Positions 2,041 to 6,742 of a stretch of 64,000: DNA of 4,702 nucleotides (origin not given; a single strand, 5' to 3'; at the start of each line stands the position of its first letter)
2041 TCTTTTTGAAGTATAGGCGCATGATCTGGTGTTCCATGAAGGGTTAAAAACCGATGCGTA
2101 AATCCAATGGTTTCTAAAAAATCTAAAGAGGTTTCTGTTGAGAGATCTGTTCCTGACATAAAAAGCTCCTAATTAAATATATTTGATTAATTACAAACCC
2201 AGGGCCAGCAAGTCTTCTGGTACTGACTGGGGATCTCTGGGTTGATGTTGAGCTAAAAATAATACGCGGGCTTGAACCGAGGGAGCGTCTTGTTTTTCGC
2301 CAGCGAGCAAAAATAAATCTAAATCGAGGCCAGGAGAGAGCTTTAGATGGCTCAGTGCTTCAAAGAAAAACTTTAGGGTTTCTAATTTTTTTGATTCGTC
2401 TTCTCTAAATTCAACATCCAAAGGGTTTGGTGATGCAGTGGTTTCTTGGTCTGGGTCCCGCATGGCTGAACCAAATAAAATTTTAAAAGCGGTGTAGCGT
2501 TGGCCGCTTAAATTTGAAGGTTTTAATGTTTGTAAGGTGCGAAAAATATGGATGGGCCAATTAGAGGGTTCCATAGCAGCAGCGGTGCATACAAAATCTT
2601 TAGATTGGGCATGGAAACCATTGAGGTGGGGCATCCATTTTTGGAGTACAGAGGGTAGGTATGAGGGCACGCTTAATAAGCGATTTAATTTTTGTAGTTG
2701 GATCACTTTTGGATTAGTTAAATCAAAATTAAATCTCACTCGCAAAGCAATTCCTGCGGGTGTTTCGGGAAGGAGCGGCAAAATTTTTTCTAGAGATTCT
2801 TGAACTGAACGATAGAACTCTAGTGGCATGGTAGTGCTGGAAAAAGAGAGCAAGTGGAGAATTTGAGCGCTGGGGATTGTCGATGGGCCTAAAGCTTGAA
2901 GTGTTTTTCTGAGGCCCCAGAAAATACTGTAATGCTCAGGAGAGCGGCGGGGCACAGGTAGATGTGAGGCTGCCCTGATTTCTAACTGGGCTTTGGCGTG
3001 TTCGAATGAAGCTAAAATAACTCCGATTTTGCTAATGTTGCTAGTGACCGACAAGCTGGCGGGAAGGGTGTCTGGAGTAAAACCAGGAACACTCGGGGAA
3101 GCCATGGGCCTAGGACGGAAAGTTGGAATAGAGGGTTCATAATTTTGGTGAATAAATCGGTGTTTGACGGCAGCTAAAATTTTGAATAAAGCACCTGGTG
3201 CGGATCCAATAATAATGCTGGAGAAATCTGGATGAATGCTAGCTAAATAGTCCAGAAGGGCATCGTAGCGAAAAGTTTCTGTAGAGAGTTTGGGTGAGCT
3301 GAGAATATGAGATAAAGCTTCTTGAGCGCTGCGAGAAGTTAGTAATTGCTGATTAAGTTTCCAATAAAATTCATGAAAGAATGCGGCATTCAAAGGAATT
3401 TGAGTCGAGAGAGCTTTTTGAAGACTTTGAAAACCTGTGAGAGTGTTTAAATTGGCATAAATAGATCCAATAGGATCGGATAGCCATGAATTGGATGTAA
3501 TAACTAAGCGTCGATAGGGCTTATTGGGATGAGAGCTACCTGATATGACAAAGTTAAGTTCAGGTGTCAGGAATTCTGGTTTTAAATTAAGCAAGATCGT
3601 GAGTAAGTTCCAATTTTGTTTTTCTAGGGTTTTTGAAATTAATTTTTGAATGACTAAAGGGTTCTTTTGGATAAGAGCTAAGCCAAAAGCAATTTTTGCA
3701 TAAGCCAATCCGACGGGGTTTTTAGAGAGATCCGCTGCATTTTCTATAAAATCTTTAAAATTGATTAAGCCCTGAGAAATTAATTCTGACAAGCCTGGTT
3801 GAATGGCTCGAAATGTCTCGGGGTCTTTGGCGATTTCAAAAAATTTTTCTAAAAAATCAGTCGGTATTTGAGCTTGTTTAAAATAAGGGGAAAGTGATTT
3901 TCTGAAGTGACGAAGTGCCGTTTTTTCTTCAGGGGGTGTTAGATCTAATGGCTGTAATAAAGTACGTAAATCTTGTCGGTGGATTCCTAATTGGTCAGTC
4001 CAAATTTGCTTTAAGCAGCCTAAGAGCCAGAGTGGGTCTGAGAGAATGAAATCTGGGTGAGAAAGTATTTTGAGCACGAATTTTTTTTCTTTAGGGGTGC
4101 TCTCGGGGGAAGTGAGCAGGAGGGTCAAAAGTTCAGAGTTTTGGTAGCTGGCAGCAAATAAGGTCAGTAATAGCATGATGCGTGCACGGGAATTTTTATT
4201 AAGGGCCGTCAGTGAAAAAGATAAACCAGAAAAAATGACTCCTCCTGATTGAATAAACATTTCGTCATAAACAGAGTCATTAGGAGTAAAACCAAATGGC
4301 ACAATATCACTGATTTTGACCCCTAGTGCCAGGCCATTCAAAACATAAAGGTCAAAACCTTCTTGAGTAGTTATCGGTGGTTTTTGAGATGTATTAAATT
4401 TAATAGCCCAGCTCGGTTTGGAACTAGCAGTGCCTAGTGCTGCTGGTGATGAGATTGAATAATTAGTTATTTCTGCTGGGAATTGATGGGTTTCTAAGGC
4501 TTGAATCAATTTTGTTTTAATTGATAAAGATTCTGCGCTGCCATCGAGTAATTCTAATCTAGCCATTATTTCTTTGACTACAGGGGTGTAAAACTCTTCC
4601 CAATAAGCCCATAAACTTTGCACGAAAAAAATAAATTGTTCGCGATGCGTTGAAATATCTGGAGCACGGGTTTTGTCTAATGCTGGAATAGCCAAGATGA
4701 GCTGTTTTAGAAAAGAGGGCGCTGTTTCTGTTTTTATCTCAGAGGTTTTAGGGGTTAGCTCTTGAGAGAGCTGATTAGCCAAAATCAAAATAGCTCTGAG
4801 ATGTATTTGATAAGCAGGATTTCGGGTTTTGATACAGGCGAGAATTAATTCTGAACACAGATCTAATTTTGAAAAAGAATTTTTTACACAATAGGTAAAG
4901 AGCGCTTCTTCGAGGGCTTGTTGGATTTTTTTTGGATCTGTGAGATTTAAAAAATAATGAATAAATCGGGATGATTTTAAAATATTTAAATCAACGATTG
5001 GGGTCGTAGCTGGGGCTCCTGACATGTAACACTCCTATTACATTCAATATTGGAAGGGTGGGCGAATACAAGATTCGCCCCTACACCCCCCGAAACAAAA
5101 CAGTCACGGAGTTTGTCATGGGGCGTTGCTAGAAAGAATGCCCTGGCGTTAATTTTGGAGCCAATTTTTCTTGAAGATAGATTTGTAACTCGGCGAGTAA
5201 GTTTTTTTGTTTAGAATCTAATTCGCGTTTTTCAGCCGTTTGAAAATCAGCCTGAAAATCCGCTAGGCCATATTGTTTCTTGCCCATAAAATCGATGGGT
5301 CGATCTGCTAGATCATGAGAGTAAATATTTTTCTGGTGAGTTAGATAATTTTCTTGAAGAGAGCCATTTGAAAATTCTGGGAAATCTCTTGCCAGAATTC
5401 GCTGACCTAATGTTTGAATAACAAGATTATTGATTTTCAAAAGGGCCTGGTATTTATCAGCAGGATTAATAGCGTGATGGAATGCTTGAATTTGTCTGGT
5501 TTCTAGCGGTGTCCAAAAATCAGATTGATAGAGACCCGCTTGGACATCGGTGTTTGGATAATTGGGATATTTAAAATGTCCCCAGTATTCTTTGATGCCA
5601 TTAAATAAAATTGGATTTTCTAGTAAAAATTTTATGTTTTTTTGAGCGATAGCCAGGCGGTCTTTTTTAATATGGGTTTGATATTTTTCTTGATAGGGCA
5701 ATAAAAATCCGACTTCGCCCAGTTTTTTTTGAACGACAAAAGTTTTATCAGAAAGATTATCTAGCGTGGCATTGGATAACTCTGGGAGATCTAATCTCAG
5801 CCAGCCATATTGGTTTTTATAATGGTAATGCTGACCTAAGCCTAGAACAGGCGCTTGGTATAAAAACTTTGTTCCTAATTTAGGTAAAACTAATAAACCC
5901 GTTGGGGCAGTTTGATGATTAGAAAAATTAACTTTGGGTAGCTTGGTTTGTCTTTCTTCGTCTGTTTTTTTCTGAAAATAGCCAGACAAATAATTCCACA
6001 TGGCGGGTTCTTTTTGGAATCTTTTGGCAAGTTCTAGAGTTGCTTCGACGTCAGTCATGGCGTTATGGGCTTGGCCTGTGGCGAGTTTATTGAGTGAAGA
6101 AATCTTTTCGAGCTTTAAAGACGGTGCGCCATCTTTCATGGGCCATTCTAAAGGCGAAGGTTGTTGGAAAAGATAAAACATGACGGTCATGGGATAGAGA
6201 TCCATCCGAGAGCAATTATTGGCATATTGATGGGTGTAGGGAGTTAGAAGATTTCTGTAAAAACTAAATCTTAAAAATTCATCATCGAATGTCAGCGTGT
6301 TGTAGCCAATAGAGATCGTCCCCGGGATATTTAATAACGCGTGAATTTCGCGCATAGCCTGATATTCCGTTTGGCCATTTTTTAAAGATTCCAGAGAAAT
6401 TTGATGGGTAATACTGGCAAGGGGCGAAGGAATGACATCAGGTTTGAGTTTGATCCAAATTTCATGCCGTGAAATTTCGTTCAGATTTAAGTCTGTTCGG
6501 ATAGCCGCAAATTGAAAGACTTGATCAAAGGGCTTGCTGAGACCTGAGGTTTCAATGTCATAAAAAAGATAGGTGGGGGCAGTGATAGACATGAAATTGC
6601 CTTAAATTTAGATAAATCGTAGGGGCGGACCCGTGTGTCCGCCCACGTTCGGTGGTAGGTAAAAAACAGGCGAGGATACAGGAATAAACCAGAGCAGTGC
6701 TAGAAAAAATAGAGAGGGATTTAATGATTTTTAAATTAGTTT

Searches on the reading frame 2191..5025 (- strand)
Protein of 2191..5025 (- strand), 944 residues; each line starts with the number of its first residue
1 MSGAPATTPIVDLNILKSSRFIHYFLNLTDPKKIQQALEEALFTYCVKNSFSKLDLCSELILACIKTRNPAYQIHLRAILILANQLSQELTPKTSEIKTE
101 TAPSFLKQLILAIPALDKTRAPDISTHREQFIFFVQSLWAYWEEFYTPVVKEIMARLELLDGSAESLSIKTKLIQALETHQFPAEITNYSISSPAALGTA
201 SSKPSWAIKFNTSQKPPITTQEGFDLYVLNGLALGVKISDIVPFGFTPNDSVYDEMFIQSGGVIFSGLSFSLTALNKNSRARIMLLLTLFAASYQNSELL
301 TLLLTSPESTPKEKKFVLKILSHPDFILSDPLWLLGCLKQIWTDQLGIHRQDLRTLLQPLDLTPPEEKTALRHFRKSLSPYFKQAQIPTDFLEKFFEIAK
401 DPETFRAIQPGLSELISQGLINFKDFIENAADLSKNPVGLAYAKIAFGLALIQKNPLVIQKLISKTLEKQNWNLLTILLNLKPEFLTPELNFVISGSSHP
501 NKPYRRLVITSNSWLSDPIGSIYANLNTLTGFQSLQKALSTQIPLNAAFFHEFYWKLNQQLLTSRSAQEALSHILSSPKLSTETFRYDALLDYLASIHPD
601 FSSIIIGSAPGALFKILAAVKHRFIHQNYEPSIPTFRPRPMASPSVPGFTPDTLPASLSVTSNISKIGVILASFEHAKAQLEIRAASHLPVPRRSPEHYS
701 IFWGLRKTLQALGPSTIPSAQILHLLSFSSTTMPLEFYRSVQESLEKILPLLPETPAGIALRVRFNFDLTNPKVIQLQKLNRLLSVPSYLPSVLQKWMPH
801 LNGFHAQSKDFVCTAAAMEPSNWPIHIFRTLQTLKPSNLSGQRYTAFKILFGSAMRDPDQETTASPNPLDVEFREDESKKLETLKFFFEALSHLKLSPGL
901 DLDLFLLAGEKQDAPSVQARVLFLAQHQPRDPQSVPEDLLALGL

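Call 27: search_protein_families(library=pfam, proteins=[window:2191-5025:-], max_evalue=1)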
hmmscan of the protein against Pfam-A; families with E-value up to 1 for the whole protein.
window:2191-5025:- (944 aa): 1 family
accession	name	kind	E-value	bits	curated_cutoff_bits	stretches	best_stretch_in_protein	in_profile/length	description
PF08691.15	Nse5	-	0.91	8.6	25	0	18-50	283-315/506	DNA repair proteins Nse5 and Nse6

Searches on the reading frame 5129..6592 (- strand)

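Call 27: search_protein_families(library=pfam, proteins=[window:5129-6592:-], max_evalue=1)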
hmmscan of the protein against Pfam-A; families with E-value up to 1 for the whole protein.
window:5129-6592:- (487 aa): 3 families
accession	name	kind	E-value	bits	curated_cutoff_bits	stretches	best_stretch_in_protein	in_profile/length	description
PF00929.31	RNase_T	-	7.4e-13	49.8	24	1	10-188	2-163/164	Exonuclease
PF08411.15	Exonuc_X-T_C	-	0.00025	20.7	27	1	314-474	118-268/269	Exonuclease C-terminal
PF13482.12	RNase_H_2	-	0.071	13.5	22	1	9-36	1-28/165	RNase_H superfamily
